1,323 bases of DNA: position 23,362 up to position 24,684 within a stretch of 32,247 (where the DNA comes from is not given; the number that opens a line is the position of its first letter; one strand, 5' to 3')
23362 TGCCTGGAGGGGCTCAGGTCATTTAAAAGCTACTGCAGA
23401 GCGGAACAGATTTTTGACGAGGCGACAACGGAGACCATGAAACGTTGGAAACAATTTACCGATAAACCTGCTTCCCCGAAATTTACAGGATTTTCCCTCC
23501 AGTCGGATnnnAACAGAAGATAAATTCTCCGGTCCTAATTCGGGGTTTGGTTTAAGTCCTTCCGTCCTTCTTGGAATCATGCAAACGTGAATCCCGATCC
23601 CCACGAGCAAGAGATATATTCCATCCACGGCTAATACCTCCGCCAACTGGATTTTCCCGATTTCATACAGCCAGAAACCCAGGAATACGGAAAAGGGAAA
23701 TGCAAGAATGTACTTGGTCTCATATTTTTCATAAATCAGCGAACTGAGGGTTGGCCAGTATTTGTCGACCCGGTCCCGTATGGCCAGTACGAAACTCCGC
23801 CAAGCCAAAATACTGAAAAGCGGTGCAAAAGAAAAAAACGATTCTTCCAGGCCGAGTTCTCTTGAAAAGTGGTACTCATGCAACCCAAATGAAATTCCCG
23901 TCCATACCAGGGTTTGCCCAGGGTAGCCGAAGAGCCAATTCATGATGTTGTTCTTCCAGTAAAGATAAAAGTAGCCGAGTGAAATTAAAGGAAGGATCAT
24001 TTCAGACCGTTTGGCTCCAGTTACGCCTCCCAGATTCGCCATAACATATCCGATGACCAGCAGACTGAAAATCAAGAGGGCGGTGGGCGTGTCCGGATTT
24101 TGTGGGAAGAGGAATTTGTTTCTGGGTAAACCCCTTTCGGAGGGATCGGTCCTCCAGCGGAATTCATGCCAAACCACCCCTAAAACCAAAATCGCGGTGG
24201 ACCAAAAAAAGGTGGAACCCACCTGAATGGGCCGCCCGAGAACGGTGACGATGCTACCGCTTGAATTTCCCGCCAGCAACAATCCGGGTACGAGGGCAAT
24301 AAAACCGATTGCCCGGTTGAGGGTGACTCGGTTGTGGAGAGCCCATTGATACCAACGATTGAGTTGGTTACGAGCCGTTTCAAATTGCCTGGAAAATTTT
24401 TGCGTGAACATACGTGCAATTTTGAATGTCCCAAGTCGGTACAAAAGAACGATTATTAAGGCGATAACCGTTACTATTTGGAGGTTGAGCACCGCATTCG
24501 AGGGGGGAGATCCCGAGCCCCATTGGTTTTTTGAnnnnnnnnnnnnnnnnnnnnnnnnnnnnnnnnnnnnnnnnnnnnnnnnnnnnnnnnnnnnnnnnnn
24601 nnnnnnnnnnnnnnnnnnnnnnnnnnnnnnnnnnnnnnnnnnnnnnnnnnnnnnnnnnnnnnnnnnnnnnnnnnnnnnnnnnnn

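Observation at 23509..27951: Orphan 1480-aa membrane protein with an N-terminal anchor, a giant ectodomain and a C-terminal 8-9 TM domain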

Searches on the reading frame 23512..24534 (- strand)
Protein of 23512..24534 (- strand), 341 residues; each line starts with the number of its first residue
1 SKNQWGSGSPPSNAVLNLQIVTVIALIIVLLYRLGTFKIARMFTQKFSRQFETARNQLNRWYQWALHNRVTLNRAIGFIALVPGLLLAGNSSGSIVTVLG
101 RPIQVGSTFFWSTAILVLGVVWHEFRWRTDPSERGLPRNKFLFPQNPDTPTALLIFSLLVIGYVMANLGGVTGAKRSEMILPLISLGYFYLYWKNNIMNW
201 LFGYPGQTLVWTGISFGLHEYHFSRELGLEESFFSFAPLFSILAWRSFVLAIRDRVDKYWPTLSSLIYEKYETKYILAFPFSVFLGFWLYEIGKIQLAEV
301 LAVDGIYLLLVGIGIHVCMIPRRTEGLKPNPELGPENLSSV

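Call 67: predict_structure(alignment_id=A4)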
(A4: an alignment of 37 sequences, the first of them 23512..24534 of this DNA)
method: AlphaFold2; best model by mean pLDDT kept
length: 341 residues; sequences in the alignment: 37
mean_pLDDT: 85.3   pTM: 0.70
mean pLDDT of the five models: 85.3, 83.7, 83.2, 82.7, 82.4
residues with pLDDT >= 90: 175; 70-90: 120; 50-70: 33; < 50: 13
segments of 3 or more residues with pLDDT < 50: 1-10
pLDDT, mean of each block of 10 residues (from residue 1): 46 65 78 74 87 90 93 97 92 71 75 96 94 88 86 94 84 73 95 86 89 89 67 84 96 97 96 96 97 94 95 93 81 67 50
secondary structure, 60 per line:
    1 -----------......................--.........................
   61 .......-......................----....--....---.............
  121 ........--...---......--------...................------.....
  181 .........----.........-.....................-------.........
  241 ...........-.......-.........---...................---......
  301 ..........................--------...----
elements in order: H12-33 H36-67 H69-90 E95-98 E101-104 H108-128 H137-142 H151-169 H176-189 H194-202 H204-224 H232-251 H253-259 H261-269 H273-291 H295-326

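Call 69: fold_search(model_id=the predicted structure, library=pdb)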
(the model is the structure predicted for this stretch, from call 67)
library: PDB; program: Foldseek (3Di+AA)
matches with E <= 10: 143; with E <= 0.001: 0
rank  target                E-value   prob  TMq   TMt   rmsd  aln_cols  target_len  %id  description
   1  7xmr_R                1.3e+00  0.07  0.12  0.14  25.0       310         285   12  CryoEM structure of the somatostatin receptor 2 (SSTR2) in complex with Gi1 and its endogeneous peptide ligand SST-14 (released 2022-08-03)
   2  8zx4_R                1.4e+00  0.15  0.19  0.22  22.0       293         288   14  LPI-bound GPR55 in complex with G13 (released 2024-11-13)
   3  6xf1_C                1.6e+00  0.16  0.18  0.26  24.8       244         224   10  Nesprin-2G(aa1425-1649)-FHOD1(aa1-339) complex, H. sapiens (released 2021-02-03)
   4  1zb1_A                1.6e+00  0.12  0.14  0.13  19.2       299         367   10  Structure basis for endosomal targeting by the Bro1 domain (released 2005-06-14)
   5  8wm9_A                1.8e+00  0.10  0.17  0.17  23.7       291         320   11  Fzd4/DEP complex (released 2024-09-11)
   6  8hs2_R                2.1e+00  0.11  0.18  0.19  20.4       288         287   11  Orphan GPR20 in complex with Fab046 (released 2023-03-08)
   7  7cz5_R                2.2e+00  0.08  0.17  0.20  24.6       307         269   13  Cryo-EM structure of the human growth hormone-releasing hormone receptor-Gs protein complex (released 2020-11-18)
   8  8xbh_R                2.2e+00  0.08  0.19  0.21  18.8       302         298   12  Human GPR34 -Gi complex bound to M1 (released 2023-12-27)
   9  9eea_A                2.5e+00  0.14  0.23  0.27  16.8       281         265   17  Cryo-EM structure of the adenosine A2A receptor intermediate bound to a miniGs heterotrimer (released 2025-04-09)
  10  6h2f_E                2.5e+00  0.11  0.15  0.16  32.4       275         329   11  Structure of the pre-pore AhlB of the tripartite alpha-pore forming toxin, AHL, from Aeromonas hydrophila. (released 2019-07-10)
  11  8jm9_A                2.6e+00  0.09  0.17  0.16  21.4       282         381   13  The cryo-EM structure of insect gustatory receptor Gr43a from Drosophila melanogaster (released 2024-02-07)
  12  8iyj_U5               2.6e+00  0.06  0.12  0.13  45.3       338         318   11  Cryo-EM structure of the 48-nm repeat doublet microtubule from mouse sperm (released 2023-07-05)
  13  4yay                  2.7e+00  0.06  0.14  0.13  22.1       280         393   10  XFEL structure of human Angiotensin Receptor (released 2015-04-22)
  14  7p3r_B                2.8e+00  0.08  0.15  0.15  34.9       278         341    9  Helical structure of the toxin MakA from Vibrio cholera (released 2022-02-23)
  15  7a0g_FFF              2.8e+00  0.04  0.09  0.10  36.7       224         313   10  Structure of the SmhB pore of the tripartite alpha-pore forming toxin, Smh, from Serratia marcescens. (released 2021-03-31)
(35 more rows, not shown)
